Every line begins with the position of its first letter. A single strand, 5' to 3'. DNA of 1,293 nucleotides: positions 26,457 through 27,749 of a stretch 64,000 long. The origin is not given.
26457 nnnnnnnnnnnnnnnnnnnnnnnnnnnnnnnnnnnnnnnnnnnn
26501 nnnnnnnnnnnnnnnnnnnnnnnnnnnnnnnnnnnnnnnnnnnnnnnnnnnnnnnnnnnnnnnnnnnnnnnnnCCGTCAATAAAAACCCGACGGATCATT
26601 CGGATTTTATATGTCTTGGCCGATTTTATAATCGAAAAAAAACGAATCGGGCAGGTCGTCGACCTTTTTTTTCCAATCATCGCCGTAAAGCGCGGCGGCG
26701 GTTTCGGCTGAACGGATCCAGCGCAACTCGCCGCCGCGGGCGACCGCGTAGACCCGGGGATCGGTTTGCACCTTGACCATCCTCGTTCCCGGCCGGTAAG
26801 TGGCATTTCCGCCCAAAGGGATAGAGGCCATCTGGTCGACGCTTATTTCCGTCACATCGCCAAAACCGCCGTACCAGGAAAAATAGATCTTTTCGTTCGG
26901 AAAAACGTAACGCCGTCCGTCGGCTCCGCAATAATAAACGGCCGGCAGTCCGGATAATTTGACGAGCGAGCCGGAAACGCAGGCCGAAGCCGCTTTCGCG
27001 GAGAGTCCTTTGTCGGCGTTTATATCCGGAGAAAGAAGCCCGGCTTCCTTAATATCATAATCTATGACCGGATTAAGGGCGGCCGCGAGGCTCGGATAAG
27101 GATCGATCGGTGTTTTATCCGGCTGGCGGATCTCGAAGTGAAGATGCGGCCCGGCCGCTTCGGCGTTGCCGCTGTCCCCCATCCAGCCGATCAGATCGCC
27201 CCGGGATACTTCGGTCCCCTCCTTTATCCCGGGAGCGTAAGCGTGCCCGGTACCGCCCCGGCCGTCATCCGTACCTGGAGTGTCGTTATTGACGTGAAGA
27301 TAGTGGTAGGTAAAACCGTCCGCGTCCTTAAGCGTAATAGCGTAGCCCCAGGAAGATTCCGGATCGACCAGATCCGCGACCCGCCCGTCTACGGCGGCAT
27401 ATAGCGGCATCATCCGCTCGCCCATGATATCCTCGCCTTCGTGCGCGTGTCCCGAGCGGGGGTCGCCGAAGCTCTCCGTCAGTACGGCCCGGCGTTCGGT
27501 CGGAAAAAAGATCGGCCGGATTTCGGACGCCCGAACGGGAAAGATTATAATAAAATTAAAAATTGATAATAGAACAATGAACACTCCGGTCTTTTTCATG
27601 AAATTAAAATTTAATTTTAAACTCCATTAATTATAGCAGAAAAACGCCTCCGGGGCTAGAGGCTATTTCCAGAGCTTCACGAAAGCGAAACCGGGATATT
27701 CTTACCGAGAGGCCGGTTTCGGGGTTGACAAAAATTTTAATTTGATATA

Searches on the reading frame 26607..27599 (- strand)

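Call 61: search_protein_families(library=pfam, proteins=[window:26607-27599:-], max_evalue=0.00001)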
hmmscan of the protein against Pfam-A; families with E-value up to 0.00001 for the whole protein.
window:26607-27599:- (330 aa): 1 family
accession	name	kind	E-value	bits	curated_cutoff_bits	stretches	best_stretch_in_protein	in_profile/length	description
PF01551.29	Peptidase_M23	-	5.7e-16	58.9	28.7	1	52-167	2-96/96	Peptidase family M23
